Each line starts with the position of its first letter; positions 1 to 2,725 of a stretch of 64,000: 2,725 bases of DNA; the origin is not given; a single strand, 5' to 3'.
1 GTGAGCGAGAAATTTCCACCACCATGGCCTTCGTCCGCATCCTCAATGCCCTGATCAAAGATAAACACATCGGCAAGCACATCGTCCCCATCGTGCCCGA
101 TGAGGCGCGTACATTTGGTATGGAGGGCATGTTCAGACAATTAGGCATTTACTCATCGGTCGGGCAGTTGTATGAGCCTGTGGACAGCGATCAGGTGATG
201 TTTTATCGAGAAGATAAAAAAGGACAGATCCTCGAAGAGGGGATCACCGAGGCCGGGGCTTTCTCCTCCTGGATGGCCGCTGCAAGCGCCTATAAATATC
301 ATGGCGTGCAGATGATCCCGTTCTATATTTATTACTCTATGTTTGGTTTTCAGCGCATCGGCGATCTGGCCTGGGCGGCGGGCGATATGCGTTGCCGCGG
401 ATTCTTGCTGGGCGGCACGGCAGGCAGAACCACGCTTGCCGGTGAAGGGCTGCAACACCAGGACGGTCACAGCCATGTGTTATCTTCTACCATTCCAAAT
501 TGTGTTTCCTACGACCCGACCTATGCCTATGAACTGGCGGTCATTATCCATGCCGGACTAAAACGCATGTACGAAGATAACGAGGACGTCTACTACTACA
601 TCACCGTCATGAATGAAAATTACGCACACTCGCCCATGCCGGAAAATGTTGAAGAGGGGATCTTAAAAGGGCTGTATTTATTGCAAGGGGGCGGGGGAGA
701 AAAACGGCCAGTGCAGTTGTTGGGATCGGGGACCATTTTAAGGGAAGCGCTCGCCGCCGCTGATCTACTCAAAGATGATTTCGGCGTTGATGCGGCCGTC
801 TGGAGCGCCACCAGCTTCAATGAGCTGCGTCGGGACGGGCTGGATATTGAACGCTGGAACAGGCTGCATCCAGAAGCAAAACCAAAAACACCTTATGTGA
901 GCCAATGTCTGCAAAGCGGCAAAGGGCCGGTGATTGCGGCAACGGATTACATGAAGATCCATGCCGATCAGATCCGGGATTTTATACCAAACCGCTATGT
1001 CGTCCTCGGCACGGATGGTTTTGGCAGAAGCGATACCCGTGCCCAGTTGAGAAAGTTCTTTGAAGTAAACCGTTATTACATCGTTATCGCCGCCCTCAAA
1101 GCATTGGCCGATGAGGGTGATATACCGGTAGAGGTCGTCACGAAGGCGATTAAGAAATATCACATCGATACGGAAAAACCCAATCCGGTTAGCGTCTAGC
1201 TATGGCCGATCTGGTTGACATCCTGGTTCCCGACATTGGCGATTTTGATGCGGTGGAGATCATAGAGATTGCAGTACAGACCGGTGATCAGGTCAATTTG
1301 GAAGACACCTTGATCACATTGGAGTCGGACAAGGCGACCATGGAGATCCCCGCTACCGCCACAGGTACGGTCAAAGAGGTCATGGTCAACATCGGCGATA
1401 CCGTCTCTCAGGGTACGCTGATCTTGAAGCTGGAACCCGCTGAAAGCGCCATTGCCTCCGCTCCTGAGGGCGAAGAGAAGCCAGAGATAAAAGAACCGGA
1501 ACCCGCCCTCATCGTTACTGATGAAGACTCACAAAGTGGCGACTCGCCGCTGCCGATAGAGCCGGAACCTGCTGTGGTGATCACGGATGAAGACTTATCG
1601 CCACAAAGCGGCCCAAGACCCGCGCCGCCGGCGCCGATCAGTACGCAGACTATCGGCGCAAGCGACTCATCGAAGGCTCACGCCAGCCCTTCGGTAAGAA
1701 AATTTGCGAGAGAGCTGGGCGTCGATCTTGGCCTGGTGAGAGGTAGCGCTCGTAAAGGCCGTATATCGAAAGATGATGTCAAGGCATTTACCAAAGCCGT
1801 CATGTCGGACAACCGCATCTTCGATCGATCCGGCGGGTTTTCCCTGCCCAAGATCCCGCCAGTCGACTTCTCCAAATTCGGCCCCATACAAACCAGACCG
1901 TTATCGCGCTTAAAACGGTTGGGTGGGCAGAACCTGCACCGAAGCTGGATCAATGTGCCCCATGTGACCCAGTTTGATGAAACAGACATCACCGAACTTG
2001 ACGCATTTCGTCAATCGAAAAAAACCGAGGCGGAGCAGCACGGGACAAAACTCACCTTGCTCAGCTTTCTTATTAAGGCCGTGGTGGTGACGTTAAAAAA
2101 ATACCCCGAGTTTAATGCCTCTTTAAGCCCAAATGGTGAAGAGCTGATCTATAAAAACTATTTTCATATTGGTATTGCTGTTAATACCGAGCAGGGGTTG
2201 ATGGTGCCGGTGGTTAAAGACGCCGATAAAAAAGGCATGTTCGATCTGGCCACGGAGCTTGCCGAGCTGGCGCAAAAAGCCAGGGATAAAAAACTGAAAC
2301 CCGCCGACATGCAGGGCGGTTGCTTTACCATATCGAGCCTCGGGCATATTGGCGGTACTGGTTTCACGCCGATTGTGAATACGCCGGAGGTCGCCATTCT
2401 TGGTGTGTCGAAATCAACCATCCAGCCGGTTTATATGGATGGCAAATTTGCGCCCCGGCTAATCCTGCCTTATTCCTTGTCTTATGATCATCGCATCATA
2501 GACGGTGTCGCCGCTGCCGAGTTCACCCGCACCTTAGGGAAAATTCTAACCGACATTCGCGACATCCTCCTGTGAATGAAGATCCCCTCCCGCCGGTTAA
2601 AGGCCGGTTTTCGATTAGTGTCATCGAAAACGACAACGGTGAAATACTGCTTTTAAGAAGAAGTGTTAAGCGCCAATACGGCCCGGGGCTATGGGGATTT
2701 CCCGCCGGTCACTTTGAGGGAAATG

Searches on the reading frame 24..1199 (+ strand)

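Call 38: search_protein_families(library=ncbifam, proteins=[window:24-1199:+], max_evalue=0.00001)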
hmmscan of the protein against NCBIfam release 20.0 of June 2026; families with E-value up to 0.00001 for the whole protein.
window:24-1199:+ (391 aa): 2 families
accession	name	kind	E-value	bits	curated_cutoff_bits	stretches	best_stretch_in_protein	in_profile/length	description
TIGR00759.1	aceE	equivalog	3.3e-193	644.1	859.9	1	1-390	493-884/885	pyruvate dehydrogenase (acetyl-transferring), homodimeric type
TIGR03186.1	AKGDH_not_PDH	exception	8.9e-173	576.8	1408.3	1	1-383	494-881/889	alpha-ketoglutarate dehydrogenase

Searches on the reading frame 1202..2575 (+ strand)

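Call 38: search_protein_families(library=ncbifam, proteins=[window:1202-2575:+], max_evalue=0.00001)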
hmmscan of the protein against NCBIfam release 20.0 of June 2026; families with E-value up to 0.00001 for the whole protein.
window:1202-2575:+ (457 aa): 20 families
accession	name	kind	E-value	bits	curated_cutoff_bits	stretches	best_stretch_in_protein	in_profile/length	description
TIGR01348.1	PDHac_trf_long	equivalog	9.4e-164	546.2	552.1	1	4-457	155-587/587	dihydrolipoyllysine-residue acetyltransferase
NF008814.0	PRK11854.1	equivalog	5.9e-152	507.3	722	1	4-457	207-637/637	pyruvate dehydrogenase complex dihydrolipoyllysine-residue acetyltransferase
NF004309.0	PRK05704.1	equivalog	6.4e-85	286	449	1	5-457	3-406/408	2-oxoglutarate dehydrogenase complex dihydrolipoyllysine-residue succinyltransferase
TIGR01347.1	sucB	equivalog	3.1e-75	253.9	378.65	1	6-457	2-402/404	dihydrolipoyllysine-residue succinyltransferase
TIGR02927.1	SucB_Actino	equivalog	6.8e-72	243.1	423.45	1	6-449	128-568/579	2-oxoglutarate dehydrogenase, E2 component, dihydrolipoamide succinyltransferase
TIGR01349.1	PDHac_trf_mito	equivalog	2.2e-64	218.2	445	1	20-451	16-431/437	pyruvate dehydrogenase complex dihydrolipoamide acetyltransferase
NF008815.0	PRK11857.1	equivalog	6.4e-55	186.7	378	1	157-449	2-299/308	dihydrolipoamide acetyltransferase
NF011416.0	PRK14843.1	equivalog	1.5e-54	185.2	429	1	224-451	113-341/347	dihydrolipoamide acetyltransferase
NF008907.0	PRK12270.1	equivalog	4.9e-13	47.8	878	1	244-450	143-362/1241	multifunctional oxoglutarate decarboxylase/oxoglutarate dehydrogenase thiamine pyrophosphate-binding subunit/dihydrolipoyllysine-residue suc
NF011457.0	PRK14875.1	equivalog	1.7e-10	40.4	307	1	20-199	20-128/372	acetoin dehydrogenase dihydrolipoyllysine-residue acetyltransferase subunit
NF004547.1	PRK05889.1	equivalog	2.4e-10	40.4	75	1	19-75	12-68/71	biotin/lipoyl-binding carrier protein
NF006079.0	PRK08225.1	equivalog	1.3e-08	34.7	95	1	20-78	12-70/70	acetyl-CoA carboxylase biotin carboxyl carrier protein subunit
NF006761.0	PRK09282.1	domain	7.3e-08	31.3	402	1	19-78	531-590/591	pyruvate carboxylase subunit B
NF004173.0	PRK05641.1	equivalog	1.2e-07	32.4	199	1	20-76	95-151/153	putative acetyl-CoA carboxylase biotin carboxyl carrier protein subunit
NF010643.0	PRK14040.1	subfamily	2.9e-07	29.3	892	1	19-77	536-594/595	oxaloacetate decarboxylase subunit alpha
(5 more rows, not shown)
